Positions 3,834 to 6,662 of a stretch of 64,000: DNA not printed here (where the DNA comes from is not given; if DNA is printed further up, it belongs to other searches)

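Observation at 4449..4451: Thioesterase domain of the NRPS-like protein has Cys at the nucleophile position (GxCxG instead of GxSxG)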

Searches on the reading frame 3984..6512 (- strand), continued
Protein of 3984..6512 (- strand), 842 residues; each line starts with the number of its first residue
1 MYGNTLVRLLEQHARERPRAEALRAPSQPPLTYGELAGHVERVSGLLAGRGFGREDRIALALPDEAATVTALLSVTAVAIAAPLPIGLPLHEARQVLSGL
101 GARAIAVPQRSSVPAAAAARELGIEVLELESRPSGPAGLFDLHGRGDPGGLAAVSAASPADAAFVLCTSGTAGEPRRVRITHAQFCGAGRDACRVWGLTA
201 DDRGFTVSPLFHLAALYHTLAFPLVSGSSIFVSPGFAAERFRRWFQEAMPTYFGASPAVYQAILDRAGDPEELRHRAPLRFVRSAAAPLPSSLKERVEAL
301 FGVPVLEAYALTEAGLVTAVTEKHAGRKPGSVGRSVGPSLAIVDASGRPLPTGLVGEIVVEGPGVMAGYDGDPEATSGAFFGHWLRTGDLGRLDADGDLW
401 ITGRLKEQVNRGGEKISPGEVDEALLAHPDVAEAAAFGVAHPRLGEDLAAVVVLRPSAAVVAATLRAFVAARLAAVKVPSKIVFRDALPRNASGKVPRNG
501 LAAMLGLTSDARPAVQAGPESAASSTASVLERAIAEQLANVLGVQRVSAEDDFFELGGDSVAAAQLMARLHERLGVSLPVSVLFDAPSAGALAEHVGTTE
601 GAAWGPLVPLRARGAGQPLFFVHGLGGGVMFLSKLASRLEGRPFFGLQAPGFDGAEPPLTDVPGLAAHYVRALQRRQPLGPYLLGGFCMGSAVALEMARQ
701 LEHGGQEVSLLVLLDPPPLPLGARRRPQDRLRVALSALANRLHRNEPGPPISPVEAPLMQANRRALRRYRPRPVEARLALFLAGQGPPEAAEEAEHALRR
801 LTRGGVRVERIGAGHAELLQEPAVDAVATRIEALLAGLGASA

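Call 15: find_encoding_contigs(protein=P0002, flank=10000, max_places=2)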
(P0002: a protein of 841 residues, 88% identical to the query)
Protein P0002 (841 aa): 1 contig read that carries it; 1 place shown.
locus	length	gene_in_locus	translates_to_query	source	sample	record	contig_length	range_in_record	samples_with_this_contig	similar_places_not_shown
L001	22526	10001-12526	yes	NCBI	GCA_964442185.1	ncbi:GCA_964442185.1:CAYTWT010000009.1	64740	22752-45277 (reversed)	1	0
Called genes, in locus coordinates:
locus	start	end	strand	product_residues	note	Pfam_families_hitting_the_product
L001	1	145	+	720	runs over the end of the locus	PF03030:H_PPase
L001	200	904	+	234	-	PF09335:VTT_dom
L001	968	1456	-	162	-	PF11138:DUF2911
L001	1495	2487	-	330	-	PF00535:Glycos_transf_2, PF10111:Glyco_tranf_2_2, PF13641:Glyco_tranf_2_3, PF13506:Glyco_transf_21 (weak), PF13632:Glyco_trans_2_3 (weak)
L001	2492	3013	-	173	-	-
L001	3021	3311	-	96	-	-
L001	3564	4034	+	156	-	PF00210:Ferritin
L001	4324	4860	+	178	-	PF00111:Fer2, PF01799:Fer2_2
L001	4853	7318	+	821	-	PF01315:Ald_Xan_dh_C, PF02738:MoCoBD_1, PF20256:MoCoBD_2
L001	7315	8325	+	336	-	PF00941:FAD_binding_5, PF03450:CO_deh_flav_C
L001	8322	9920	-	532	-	PF00535:Glycos_transf_2, PF10111:Glyco_tranf_2_2 (faint), PF13641:Glyco_tranf_2_3 (weak)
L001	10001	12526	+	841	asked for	PF00501:AMP-binding, PF13193:AMP-binding_C, PF00550:PP-binding, PF00975:Thioesterase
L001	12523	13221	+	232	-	PF22624:AASDHPPT_N, PF01648:ACPS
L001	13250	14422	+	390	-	PF13439:Glyco_transf_4, PF20706:GT4-conflict, PF00534:Glycos_transf_1, PF13692:Glyco_trans_1_4, PF13524:Glyco_trans_1_2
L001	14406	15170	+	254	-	PF01061:ABC2_membrane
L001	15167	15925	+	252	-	PF00005:ABC_tran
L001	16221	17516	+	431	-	PF00285:Citrate_synt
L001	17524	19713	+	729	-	PF01935:DUF87 (weak), PF05872:HerA_C (weak)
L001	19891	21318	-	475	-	PF00171:Aldedh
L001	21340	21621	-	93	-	-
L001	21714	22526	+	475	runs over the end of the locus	PF01546:Peptidase_M20, PF07687:M20_dimer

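Call 16: find_encoding_contigs(protein=P0007, flank=10000, max_places=2)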
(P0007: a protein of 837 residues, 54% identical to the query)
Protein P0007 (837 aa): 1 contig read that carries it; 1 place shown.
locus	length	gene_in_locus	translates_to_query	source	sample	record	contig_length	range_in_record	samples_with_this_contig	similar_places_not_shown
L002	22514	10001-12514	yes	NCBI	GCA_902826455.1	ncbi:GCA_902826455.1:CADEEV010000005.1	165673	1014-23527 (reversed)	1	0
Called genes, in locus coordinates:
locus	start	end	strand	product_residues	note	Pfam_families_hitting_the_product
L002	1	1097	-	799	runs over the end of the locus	PF07660:STN (weak), PF07715:Plug, PF00593:TonB_dep_Rec_b-barrel, PF14905:OMP_b-brl_3 (faint)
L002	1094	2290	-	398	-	PF03929:PepSY_TM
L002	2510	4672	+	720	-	PF03030:H_PPase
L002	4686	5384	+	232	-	PF09335:VTT_dom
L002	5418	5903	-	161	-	PF11138:DUF2911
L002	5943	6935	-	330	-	PF00535:Glycos_transf_2, PF10111:Glyco_tranf_2_2 (faint), PF13641:Glyco_tranf_2_3, PF13506:Glyco_transf_21 (weak), PF13632:Glyco_trans_2_3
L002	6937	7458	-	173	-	-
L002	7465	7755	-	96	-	-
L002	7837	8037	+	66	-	PF04324:Fer2_BFD (faint)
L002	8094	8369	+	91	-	PF00210:Ferritin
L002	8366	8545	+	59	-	PF00210:Ferritin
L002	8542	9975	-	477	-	PF00535:Glycos_transf_2, PF10111:Glyco_tranf_2_2 (weak), PF13641:Glyco_tranf_2_3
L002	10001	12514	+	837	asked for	PF00501:AMP-binding, PF13193:AMP-binding_C, PF00550:PP-binding, PF00975:Thioesterase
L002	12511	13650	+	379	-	PF13439:Glyco_transf_4, PF13579:Glyco_trans_4_4 (weak), PF20706:GT4-conflict, PF00534:Glycos_transf_1, PF13692:Glyco_trans_1_4, PF13524:Glyco_trans_1_2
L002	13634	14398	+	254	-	PF01061:ABC2_membrane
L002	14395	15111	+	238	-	PF00005:ABC_tran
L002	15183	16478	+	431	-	PF00285:Citrate_synt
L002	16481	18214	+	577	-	PF09650:PHA_gran_rgn, PF01565:FAD_binding_4, PF09265:Cytokin-bind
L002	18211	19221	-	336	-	PF00487:FA_desaturase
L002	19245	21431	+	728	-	PF01935:DUF87, PF05872:HerA_C (weak)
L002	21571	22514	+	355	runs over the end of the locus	PF07228:SpoIIE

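Call 17: find_encoding_contigs(protein=P0006, flank=10000, max_places=2)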
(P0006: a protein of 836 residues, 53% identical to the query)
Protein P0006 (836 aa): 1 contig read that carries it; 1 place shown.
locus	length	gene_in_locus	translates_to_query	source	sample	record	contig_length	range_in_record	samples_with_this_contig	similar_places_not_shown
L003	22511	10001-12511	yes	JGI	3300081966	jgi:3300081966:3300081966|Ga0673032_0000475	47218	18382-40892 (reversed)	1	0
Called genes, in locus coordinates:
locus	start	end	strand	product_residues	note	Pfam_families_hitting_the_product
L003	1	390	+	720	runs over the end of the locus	PF03030:H_PPase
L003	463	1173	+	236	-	PF09335:VTT_dom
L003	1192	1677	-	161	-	PF11138:DUF2911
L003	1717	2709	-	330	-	PF00535:Glycos_transf_2, PF10111:Glyco_tranf_2_2, PF13641:Glyco_tranf_2_3, PF13506:Glyco_transf_21, PF13632:Glyco_trans_2_3, PF02709:Glyco_transf_7C (weak)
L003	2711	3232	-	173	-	-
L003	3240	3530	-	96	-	-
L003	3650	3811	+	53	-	-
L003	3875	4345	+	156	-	PF00210:Ferritin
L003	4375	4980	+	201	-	PF00111:Fer2, PF01799:Fer2_2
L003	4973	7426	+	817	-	PF01315:Ald_Xan_dh_C, PF02738:MoCoBD_1, PF20256:MoCoBD_2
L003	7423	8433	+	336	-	PF00941:FAD_binding_5, PF03450:CO_deh_flav_C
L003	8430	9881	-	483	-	PF00535:Glycos_transf_2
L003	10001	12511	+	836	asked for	PF00501:AMP-binding, PF13193:AMP-binding_C, PF00550:PP-binding, PF00561:Abhydrolase_1 (faint), PF00975:Thioesterase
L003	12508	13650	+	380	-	PF13439:Glyco_transf_4, PF13579:Glyco_trans_4_4 (weak), PF20706:GT4-conflict, PF00534:Glycos_transf_1, PF13692:Glyco_trans_1_4, PF13524:Glyco_trans_1_2 (weak)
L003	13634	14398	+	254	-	PF01061:ABC2_membrane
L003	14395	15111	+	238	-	PF00005:ABC_tran, PF13304:AAA_21 (faint)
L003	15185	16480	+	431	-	PF00285:Citrate_synt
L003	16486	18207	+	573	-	PF09650:PHA_gran_rgn, PF01565:FAD_binding_4, PF09265:Cytokin-bind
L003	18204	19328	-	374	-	PF00487:FA_desaturase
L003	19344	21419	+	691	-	PF05872:HerA_C (weak)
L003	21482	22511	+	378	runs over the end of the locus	PF07228:SpoIIE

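Call 18: list_cluster_members(proteins=[P0001, P0002, P0003, P0004, P0005, P0006, P0007, P0011, P0019, P0031])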
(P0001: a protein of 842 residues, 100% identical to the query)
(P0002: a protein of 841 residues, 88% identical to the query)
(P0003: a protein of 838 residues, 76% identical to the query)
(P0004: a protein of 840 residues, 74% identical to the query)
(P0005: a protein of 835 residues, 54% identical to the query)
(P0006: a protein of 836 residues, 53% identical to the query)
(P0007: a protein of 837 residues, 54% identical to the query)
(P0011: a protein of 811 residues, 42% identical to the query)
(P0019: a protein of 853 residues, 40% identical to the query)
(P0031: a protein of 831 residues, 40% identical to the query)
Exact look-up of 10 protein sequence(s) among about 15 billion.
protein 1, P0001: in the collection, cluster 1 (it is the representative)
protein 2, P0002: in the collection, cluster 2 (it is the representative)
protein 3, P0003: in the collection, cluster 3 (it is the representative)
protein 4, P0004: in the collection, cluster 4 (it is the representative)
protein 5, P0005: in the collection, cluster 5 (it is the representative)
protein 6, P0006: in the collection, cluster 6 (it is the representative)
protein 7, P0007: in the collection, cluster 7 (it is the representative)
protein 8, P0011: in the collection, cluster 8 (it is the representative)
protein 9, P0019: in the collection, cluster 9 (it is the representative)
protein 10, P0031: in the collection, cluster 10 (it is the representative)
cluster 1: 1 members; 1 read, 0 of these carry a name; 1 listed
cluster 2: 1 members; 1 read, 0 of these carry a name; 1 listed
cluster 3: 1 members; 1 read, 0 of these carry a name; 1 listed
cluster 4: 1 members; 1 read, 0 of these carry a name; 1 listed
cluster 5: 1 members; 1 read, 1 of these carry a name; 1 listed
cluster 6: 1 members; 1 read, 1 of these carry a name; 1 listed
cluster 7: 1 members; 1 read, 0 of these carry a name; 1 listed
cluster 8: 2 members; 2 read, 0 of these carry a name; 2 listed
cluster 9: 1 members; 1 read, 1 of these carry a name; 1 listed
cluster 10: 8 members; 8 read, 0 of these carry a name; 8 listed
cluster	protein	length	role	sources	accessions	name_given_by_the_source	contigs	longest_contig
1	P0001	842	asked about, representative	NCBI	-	-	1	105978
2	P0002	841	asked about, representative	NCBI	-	-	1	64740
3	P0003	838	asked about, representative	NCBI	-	-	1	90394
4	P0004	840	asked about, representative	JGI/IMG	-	-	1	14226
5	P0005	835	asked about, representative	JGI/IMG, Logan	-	acyl-CoA synthetase (AMP-forming)/AMP-acid ligase II/thioesterase domain-containing ...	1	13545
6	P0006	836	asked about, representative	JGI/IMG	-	oxalate---CoA ligase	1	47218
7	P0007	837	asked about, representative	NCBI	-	-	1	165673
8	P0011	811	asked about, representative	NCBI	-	-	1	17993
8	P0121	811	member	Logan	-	-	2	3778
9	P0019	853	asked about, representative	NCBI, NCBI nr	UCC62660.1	MAG: AMP-binding protein [Anaerolineae bacterium]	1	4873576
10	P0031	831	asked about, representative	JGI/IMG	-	-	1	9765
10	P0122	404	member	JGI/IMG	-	-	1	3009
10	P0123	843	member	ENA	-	-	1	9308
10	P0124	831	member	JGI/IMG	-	-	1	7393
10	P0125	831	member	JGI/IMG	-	-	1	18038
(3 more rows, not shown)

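Call 33: find_encoding_contigs(protein=P0019, flank=8000, max_places=1)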
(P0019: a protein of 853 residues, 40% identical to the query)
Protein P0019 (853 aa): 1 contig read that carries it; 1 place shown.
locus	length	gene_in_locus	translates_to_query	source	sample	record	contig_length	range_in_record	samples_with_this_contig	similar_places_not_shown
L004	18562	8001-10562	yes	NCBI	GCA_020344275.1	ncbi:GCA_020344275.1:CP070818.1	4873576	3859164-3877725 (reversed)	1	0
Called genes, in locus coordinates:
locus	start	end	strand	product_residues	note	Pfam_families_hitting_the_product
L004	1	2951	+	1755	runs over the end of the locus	PF02012:BNR (faint), PF14870:PSII_BNR (faint), PF13088:BNR_2 (faint), PF15902:Sortilin-Vps10, PF25852:DUF6242_C (weak), PF15902:Sortilin-Vps10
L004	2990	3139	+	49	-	-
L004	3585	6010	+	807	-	PF01074:Glyco_hydro_38N (weak), PF09261:Alpha-mann_mid, PF07748:Glyco_hydro_38C, PF17677:Glyco_hydro38C2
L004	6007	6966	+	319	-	PF01208:URO-D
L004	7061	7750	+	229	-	PF00561:Abhydrolase_1 (faint), PF00756:Esterase, PF10503:Esterase_PHB (faint), PF02230:Abhydrolase_2, PF01738:DLH, PF12146:Hydrolase_4 (faint), PF00326:Peptidase_S9 (weak)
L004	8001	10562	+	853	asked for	PF00501:AMP-binding, PF13193:AMP-binding_C, PF00550:PP-binding, PF00975:Thioesterase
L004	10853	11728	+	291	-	PF22624:AASDHPPT_N, PF01648:ACPS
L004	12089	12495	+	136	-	-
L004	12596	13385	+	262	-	PF01008:IF-2B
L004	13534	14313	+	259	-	PF00483:NTP_transferase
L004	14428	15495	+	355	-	PF03417:AAT (weak)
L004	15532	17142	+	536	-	PF02353:CMAS, PF05175:MTS, PF13489:Methyltransf_23, PF08241:Methyltransf_11, PF08242:Methyltransf_12, PF13649:Methyltransf_25, PF13847:Methyltransf_31, PF03599:CdhD, +5 more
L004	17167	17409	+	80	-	PF14697:Fer4_21 (faint), PF12797:Fer4_2 (faint), PF12837:Fer4_6 (faint), PF13237:Fer4_10 (weak), PF12800:Fer4_4 (faint), PF12838:Fer4_7, PF13187:Fer4_9, PF00037:Fer4 (weak)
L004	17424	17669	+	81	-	-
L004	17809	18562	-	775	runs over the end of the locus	PF08487:VIT, PF13757:VIT_2 (weak), PF00092:VWA, PF05762:VWA_CoxE, PF09967:DUF2201 (weak), PF13519:VWA_2, PF13768:VWA_3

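Call 34: find_encoding_contigs(protein=P0011, flank=8000, max_places=1)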
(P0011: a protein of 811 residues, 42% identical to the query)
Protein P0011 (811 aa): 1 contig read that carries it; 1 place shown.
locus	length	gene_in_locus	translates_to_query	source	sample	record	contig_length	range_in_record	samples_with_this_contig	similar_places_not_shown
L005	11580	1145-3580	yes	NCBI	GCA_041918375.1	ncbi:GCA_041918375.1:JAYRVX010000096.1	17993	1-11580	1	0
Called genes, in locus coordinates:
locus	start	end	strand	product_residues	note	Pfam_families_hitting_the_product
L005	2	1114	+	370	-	?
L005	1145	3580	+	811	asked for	PF00501:AMP-binding, PF13193:AMP-binding_C, PF00550:PP-binding, PF00975:Thioesterase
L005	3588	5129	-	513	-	PF14890:Intein_splicing (faint), PF04055:Radical_SAM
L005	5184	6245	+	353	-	PF04055:Radical_SAM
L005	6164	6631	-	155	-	-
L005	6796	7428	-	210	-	PF13473:Cupredoxin_1, PF04945:YHS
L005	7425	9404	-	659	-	PF00122:E1-E2_ATPase, PF00702:Hydrolase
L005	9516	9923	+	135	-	PF01475:FUR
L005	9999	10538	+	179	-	PF00578:AhpC-TSA, PF08534:Redoxin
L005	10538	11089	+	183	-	PF02627:CMD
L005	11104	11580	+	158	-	PF00210:Ferritin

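Call 35: find_encoding_contigs(protein=P0020, flank=8000, max_places=1)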
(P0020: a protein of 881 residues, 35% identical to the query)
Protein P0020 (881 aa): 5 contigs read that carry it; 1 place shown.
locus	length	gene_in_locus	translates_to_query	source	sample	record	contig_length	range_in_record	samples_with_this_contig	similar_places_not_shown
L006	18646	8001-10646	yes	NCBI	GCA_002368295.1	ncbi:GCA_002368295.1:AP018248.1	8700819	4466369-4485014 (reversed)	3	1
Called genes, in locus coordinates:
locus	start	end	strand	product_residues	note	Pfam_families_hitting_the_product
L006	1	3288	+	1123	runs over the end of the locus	PF00989:PAS (weak), PF08448:PAS_4, PF08447:PAS_3, PF08448:PAS_4, PF00989:PAS (weak), PF08447:PAS_3, PF08448:PAS_4 (weak), PF02518:HATPase_c, +3 more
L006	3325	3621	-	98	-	PF13546:DDE_5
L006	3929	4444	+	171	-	PF01243:PNPOx_N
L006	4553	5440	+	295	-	PF00561:Abhydrolase_1, PF12697:Abhydrolase_6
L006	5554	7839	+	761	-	PF12805:FUSC-like, PF04632:FUSC, PF13515:FUSC_2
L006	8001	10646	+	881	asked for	PF00501:AMP-binding, PF13193:AMP-binding_C, PF00550:PP-binding, PF00561:Abhydrolase_1 (weak), PF00975:Thioesterase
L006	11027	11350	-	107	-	PF11282:DUF3082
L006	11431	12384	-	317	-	PF00288:GHMP_kinases_N, PF08544:GHMP_kinases_C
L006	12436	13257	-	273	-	PF00398:RrnaAD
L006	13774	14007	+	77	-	-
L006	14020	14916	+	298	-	PF01435:Peptidase_M48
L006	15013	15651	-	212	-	PF05685:Uma2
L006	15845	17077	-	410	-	PF12323:HTH_OrfB_IS605, PF01385:OrfB_IS605, PF07282:Cas12f1-like_TNB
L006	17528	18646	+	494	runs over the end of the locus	PF01370:Epimerase, PF05368:NmrA, PF13460:NAD_binding_10, PF08547:CIA30, PF13460:NAD_binding_10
